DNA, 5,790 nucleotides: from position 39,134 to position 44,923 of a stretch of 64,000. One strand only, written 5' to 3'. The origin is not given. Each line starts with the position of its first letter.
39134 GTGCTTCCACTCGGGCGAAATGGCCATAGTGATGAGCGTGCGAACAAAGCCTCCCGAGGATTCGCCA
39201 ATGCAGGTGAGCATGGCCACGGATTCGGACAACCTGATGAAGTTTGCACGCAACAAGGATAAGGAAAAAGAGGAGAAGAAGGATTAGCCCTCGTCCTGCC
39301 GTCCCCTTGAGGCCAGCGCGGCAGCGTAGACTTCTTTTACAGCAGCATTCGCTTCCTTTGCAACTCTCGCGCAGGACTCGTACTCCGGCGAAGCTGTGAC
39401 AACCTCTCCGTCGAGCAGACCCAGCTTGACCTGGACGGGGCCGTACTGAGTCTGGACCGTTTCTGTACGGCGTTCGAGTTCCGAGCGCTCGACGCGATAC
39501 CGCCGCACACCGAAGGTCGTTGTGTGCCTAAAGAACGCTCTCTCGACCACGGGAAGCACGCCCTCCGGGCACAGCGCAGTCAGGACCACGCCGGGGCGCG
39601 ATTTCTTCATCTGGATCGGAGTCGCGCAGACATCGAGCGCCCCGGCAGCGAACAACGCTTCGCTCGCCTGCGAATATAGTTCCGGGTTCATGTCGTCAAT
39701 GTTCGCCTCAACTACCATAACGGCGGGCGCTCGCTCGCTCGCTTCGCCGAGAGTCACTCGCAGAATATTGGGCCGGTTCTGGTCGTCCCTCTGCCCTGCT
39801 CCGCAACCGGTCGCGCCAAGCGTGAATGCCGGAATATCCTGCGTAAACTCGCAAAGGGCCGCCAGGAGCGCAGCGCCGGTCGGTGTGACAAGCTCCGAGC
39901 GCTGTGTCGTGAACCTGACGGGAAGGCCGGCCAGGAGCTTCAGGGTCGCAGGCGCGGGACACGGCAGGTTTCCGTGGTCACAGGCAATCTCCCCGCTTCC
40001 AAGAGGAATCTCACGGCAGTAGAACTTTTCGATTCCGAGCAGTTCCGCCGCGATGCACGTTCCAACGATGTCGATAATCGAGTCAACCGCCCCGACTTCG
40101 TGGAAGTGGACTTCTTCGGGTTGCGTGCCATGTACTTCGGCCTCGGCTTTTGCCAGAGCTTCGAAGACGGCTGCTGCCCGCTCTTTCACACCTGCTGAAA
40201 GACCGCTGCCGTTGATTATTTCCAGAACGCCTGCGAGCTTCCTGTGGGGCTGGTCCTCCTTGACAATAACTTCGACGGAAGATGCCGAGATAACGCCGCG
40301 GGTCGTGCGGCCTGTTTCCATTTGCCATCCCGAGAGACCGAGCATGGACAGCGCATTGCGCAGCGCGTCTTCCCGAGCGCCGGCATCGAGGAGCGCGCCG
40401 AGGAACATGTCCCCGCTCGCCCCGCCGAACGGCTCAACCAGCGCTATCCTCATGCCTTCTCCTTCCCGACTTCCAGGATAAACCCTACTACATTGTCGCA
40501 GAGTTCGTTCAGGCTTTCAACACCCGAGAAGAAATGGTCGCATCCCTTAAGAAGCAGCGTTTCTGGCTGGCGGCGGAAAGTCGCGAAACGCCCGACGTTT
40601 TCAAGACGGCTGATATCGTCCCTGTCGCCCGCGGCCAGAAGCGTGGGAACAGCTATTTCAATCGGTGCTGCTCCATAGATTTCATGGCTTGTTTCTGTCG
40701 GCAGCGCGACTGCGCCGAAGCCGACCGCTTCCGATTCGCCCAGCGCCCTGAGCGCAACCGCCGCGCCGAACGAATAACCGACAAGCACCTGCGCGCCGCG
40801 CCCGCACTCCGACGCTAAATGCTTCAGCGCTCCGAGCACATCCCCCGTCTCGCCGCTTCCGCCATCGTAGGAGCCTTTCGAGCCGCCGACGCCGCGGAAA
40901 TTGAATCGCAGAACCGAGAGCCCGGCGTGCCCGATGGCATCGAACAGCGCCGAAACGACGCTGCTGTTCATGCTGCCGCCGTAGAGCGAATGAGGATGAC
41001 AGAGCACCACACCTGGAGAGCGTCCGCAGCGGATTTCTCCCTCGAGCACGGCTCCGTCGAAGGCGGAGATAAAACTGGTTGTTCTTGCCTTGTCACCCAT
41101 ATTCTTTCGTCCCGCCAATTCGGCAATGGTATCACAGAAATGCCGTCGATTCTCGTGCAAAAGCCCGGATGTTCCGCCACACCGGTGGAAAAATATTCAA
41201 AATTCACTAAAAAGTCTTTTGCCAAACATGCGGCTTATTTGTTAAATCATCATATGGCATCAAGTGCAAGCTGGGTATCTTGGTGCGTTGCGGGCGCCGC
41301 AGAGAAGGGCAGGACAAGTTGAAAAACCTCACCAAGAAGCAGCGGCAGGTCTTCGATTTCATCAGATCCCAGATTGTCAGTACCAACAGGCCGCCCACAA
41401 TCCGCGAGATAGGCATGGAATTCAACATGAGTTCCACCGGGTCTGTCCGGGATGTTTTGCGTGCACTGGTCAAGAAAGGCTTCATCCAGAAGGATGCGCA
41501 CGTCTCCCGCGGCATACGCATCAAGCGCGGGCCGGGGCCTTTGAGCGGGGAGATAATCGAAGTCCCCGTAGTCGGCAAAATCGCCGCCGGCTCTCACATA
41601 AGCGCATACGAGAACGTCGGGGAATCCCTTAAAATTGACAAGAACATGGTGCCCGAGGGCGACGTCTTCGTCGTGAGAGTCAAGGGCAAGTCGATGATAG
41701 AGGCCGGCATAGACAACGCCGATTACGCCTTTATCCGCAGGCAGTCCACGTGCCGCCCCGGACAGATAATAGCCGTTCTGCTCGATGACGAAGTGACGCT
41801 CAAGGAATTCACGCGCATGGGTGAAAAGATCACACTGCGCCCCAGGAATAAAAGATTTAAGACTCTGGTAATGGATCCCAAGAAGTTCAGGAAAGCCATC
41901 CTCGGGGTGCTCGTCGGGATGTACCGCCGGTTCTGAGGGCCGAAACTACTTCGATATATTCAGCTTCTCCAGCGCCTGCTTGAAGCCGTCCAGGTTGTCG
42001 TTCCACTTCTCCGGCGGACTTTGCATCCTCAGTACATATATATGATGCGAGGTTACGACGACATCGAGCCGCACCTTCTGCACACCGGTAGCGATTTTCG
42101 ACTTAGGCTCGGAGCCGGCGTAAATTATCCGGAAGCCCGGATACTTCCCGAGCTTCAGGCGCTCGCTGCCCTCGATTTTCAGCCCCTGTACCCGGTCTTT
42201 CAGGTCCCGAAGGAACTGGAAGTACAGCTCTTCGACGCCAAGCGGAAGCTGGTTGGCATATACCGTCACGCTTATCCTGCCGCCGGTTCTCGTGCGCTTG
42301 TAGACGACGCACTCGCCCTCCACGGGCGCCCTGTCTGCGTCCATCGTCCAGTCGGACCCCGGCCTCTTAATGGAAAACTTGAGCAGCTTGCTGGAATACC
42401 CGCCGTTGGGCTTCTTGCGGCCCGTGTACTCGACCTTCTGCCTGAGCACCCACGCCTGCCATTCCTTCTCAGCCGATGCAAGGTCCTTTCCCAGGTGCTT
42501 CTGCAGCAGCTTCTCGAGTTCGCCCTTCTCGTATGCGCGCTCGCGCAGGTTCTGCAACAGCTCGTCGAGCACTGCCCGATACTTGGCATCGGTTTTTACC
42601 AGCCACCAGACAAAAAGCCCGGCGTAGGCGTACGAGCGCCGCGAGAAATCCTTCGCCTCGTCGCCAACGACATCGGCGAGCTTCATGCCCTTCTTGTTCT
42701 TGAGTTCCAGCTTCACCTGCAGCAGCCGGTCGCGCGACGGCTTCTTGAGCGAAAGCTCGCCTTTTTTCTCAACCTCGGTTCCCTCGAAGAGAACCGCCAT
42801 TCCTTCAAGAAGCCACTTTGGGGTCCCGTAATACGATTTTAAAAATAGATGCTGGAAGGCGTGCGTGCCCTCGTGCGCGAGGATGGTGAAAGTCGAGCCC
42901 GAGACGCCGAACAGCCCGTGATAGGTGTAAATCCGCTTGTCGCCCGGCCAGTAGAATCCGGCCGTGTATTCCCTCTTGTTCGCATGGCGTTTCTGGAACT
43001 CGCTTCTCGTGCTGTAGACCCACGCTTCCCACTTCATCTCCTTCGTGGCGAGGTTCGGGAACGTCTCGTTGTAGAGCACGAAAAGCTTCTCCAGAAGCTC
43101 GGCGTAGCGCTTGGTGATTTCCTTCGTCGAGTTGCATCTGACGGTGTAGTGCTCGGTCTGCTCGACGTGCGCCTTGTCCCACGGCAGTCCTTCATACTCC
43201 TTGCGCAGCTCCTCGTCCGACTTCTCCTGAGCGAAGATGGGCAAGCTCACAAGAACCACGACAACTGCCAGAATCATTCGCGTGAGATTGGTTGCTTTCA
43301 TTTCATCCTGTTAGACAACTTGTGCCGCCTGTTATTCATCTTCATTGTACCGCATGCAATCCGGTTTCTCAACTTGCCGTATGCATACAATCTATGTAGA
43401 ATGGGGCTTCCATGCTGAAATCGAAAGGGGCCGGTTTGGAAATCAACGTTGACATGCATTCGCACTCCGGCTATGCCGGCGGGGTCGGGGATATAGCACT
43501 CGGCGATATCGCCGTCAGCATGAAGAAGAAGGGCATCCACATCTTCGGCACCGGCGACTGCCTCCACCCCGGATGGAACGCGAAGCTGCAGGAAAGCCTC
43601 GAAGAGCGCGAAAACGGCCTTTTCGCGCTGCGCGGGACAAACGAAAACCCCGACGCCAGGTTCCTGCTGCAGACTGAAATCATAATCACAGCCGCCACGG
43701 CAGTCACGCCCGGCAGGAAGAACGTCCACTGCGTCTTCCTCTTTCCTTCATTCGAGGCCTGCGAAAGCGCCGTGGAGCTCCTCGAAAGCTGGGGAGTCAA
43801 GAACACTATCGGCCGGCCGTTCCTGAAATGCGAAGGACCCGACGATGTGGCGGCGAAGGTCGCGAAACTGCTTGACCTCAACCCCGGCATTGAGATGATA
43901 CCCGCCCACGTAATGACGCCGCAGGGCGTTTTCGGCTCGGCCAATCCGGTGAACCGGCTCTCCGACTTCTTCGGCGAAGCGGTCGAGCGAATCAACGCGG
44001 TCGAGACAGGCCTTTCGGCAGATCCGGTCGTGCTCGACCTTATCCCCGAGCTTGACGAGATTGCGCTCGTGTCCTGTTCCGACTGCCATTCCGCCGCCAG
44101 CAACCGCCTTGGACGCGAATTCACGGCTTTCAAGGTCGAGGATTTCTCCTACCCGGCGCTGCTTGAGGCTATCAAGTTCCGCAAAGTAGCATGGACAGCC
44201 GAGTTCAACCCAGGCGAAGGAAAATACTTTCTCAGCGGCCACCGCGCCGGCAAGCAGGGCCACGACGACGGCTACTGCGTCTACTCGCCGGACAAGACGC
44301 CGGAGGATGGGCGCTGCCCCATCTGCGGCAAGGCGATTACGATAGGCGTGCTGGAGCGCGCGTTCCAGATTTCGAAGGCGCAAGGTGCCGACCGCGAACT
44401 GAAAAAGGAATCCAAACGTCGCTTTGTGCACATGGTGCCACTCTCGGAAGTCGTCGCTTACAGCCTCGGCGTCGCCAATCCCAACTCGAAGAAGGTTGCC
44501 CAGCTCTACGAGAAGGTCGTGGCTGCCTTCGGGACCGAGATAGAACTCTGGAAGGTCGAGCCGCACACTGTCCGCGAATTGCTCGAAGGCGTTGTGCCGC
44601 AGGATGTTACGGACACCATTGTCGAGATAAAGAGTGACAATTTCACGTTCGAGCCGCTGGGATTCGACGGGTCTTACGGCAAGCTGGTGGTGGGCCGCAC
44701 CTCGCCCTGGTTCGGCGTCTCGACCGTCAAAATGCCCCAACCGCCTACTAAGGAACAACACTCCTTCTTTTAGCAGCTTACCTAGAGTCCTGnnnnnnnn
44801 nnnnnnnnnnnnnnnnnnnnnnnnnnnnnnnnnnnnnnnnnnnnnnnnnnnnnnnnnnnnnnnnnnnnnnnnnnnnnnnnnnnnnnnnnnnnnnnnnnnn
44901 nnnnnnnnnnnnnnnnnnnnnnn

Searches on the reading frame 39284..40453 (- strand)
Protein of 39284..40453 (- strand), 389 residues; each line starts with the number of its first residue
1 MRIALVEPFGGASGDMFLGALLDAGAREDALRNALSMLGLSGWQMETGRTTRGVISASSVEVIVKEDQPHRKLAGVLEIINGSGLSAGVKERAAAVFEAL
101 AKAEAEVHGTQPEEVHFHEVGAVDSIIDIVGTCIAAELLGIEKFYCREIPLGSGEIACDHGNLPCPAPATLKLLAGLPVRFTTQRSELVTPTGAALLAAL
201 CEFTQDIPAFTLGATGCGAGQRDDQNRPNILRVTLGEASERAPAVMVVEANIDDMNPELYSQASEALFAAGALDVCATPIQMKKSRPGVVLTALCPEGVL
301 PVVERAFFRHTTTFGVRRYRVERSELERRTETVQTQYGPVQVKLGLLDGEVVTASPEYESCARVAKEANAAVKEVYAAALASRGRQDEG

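Call 8: search_protein_families(library=pfam, proteins=[window:39284-40453:-], max_evalue=0.001)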
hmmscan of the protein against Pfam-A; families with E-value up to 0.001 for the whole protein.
window:39284-40453:- (389 aa): 1 family
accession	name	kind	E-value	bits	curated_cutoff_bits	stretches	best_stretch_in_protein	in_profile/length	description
PF01969.22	Ni_insertion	-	1.3e-138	462.6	22.1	1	5-376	2-375/375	Nickel insertion protein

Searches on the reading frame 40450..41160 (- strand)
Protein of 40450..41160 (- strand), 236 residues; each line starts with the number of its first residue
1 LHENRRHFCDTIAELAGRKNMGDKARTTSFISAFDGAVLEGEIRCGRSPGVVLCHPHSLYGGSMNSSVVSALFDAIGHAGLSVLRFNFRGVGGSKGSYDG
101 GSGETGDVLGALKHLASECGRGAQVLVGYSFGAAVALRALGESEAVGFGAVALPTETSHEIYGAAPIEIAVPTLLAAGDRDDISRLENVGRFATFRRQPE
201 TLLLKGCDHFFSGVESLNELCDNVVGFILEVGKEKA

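Call 8: search_protein_families(library=pfam, proteins=[window:40450-41160:-], max_evalue=0.001)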
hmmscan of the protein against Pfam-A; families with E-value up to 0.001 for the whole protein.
window:40450-41160:- (236 aa): 4 families
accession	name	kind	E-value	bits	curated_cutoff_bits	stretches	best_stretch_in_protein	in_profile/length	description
PF20408.4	Abhydrolase_11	-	7.7e-07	29.5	27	1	61-213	12-169/193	Alpha/beta hydrolase domain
PF00561.26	Abhydrolase_1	-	1.2e-06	28.9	25.8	1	57-141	7-88/245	alpha/beta hydrolase fold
PF12697.13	Abhydrolase_6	-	4.1e-06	28.1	26.3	1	51-196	1-121/217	Alpha/beta hydrolase family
PF12146.15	Hydrolase_4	-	1.6e-05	24.8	27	1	61-146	12-100/239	Serine aminopeptidase, S33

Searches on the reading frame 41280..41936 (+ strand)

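Call 8: search_protein_families(library=pfam, proteins=[window:41280-41936:+], max_evalue=0.001)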
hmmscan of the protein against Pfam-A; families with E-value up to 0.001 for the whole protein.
window:41280-41936:+ (218 aa): 2 families
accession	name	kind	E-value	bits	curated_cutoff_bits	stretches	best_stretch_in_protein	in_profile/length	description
PF00717.28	Peptidase_S24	-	3e-25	88.6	23.3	1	96-211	1-115/116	Peptidase S24-like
PF01726.22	LexA_DNA_bind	-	9.7e-19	67.4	23.7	1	15-78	2-65/65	LexA DNA binding domain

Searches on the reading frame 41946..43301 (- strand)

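Call 8: search_protein_families(library=pfam, proteins=[window:41946-43301:-], max_evalue=0.001)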
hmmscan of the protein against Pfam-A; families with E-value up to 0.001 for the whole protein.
window:41946-43301:- (451 aa): 1 family
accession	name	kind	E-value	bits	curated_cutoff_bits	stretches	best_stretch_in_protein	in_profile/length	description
PF13485.12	Peptidase_MA_2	-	0.00076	19.8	32.4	0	94-285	24-199/201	Peptidase MA superfamily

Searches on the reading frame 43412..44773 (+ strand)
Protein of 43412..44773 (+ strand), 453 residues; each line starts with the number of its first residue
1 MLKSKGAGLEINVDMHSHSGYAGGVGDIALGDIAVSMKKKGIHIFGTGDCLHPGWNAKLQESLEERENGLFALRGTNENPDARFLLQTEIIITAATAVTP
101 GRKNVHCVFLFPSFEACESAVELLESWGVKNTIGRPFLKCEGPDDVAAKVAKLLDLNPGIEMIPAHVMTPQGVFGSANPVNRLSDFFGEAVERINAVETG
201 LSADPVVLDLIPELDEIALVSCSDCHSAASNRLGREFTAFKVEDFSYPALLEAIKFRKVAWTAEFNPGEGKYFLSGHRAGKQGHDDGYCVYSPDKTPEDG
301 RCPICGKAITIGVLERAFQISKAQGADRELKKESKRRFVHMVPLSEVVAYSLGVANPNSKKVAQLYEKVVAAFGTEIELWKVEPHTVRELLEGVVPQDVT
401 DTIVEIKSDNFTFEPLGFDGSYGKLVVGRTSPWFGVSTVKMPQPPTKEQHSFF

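Call 8: search_protein_families(library=pfam, proteins=[window:43412-44773:+], max_evalue=0.001)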
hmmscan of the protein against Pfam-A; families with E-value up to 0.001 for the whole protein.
window:43412-44773:+ (453 aa): 0 families

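Call 24: search_protein_families(library=pfam, proteins=[window:43412-44773:+], max_evalue=1)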
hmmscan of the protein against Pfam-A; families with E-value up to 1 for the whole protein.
window:43412-44773:+ (453 aa): 0 families

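Call 59: find_homologous_proteins(query=window:43412-44773:+, max_evalue=0.00001)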
Query window:43412-44773:+ (453 aa): 773 proteins with E <= 0.00001 among 8000 candidates; the best 120 are listed.
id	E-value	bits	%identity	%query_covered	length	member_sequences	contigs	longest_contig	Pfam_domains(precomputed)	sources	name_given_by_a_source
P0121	0.0e+0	1025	100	98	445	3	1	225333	PF27218.1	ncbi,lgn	-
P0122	1.9e-273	925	86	97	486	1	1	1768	PF27218.1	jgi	jgi:PHP family Zn ribbon phosphoesterase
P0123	8.7e-254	860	84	96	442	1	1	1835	PF27218.1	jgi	jgi:uncharacterized protein (TIGR00375 family)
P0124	7.8e-253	857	83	98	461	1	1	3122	-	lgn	-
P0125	4.2e-252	855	82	96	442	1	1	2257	PF27218.1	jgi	jgi:PHP family Zn ribbon phosphoesterase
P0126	1.4e-250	850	82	97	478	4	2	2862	PF27218.1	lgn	-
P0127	5.9e-242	821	78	97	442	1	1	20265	PF27218.1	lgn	-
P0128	2.9e-241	819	78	98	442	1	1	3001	PF27218.1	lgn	-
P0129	5.4e-238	808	82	92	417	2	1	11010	PF27218.1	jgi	jgi:PHP family Zn ribbon phosphoesterase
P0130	5.8e-236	802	77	98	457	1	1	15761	PF27218.1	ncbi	-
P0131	7.2e-227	772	79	92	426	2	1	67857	PF27218.1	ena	-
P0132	1.9e-200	685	84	78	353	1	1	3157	-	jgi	jgi:PHP family Zn ribbon phosphoesterase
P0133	4.1e-176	604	60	95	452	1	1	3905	PF27218.1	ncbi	ncbi:MAG: endonuclease Q family protein [Planctomycetota bacterium]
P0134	3.8e-168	578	56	98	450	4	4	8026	PF27218.1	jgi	jgi:PHP family Zn ribbon phosphoesterase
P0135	1.5e-167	576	57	95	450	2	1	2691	PF27218.1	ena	-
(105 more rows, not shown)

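Call 61: find_encoding_contigs(protein=P0131, flank=10000, max_places=2)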
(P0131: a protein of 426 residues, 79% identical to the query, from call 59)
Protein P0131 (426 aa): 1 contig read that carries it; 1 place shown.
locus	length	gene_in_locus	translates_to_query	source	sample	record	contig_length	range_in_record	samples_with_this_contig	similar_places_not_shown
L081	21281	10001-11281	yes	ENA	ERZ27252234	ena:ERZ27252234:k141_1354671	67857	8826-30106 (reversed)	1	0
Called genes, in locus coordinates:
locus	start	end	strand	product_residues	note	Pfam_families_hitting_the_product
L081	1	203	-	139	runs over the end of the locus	-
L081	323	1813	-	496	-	PF01212:Beta_elim_lyase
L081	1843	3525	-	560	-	PF10092:DUF2330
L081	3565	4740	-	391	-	PF01969:Ni_insertion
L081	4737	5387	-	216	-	PF12146:Hydrolase_4, PF12697:Abhydrolase_6 (faint)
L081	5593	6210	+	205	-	PF01726:LexA_DNA_bind, PF00717:Peptidase_S24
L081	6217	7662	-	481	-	-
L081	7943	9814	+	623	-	PF12450:vWF_A, PF00092:VWA, PF13519:VWA_2, PF13768:VWA_3, PF12034:YfbK_C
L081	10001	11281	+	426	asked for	PF27218:MJ0043_C (weak)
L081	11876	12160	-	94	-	PF01541:GIY-YIG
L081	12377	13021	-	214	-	-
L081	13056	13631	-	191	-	-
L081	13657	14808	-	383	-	PF10092:DUF2330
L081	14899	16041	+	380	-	PF03372:Exo_endo_phos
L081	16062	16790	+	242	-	PF09929:DUF2161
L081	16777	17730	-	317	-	PF08443:RimK (weak), PF14398:ATPgrasp_YheCD (faint)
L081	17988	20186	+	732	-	PF00069:Pkinase, PF07714:PK_Tyr_Ser-Thr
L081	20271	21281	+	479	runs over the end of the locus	PF01336:tRNA_anti-codon, PF00152:tRNA-synt_2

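Call 62: find_encoding_contigs(protein=P0127, flank=10000, max_places=2)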
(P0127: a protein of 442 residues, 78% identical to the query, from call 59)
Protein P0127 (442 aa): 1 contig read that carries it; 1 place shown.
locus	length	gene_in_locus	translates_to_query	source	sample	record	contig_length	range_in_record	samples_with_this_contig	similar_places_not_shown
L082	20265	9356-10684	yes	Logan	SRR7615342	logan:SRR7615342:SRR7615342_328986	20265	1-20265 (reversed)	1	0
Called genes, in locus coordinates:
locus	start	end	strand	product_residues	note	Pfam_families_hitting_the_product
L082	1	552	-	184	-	?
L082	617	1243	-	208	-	PF00072:Response_reg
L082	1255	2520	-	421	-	PF01590:GAF, PF13185:GAF_2, PF13492:GAF_3, PF00512:HisKA (weak), PF02518:HATPase_c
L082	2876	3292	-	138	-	-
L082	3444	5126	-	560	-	PF10092:DUF2330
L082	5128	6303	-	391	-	PF01969:Ni_insertion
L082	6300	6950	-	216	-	PF00561:Abhydrolase_1 (faint), PF12146:Hydrolase_4, PF12697:Abhydrolase_6 (weak), PF20408:Abhydrolase_11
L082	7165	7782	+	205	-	PF01726:LexA_DNA_bind, PF00717:Peptidase_S24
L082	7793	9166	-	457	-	-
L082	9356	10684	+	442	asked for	PF27218:MJ0043_C (weak)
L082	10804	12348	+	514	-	PF10670:DUF4198 (faint), PF13620:CarboxypepD_reg, PF20598:DUF6795 (faint), PF22904:NOMO1-like_2nd (faint), PF09430:EMC7_beta-sandw (faint), PF13620:CarboxypepD_reg, PF13715:CarbopepD_reg_2 (weak), PF13620:CarboxypepD_reg, +3 more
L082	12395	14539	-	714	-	PF08240:ADH_N, PF02826:2-Hacid_dh_C (faint), PF00107:ADH_zinc_N, PF01408:GFO_IDH_MocA, PF03807:F420_oxidored, PF22725:GFO_IDH_MocA_C3 (weak)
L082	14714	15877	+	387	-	PF00953:Glycos_transf_4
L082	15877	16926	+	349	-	PF01073:3Beta_HSD, PF01370:Epimerase, PF04321:RmlD_sub_bind, PF16363:GDP_Man_Dehyd, PF13460:NAD_binding_10, PF07993:NAD_binding_4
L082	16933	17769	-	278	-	-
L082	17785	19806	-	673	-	-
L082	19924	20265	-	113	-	?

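Call 63: find_encoding_contigs(protein=P0130, flank=10000, max_places=2)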
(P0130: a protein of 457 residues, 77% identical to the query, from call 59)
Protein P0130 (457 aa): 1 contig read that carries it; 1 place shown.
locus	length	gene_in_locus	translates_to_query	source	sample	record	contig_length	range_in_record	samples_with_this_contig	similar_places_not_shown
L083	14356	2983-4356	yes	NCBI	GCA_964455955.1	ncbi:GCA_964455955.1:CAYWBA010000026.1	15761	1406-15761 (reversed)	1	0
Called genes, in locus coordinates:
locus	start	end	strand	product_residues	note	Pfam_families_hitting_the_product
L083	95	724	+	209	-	PF13483:Lactamase_B_3, PF12706:Lactamase_B_2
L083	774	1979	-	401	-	-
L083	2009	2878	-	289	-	PF21088:MS_channel_1st, PF00924:MS_channel_2nd, PF21082:MS_channel_3rd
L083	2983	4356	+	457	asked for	PF27218:MJ0043_C (weak)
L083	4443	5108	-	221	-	PF24517:CBM96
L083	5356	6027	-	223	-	PF00688:TGFb_propeptide, PF24517:CBM96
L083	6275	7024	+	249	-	PF01113:DapB_N, PF05173:DapB_C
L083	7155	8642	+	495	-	PF13709:DUF4159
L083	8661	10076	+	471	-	PF16697:Yop-YscD_cpl, PF00498:FHA, PF00493:MCM (faint), PF20030:bpMoxR, PF00004:AAA (faint), PF07726:AAA_3, PF07728:AAA_5, PF17863:AAA_lid_2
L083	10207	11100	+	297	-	PF01882:DUF58, PF05762:VWA_CoxE (weak), PF13519:VWA_2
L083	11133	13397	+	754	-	PF07584:BatA, PF13519:VWA_2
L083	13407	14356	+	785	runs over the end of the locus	?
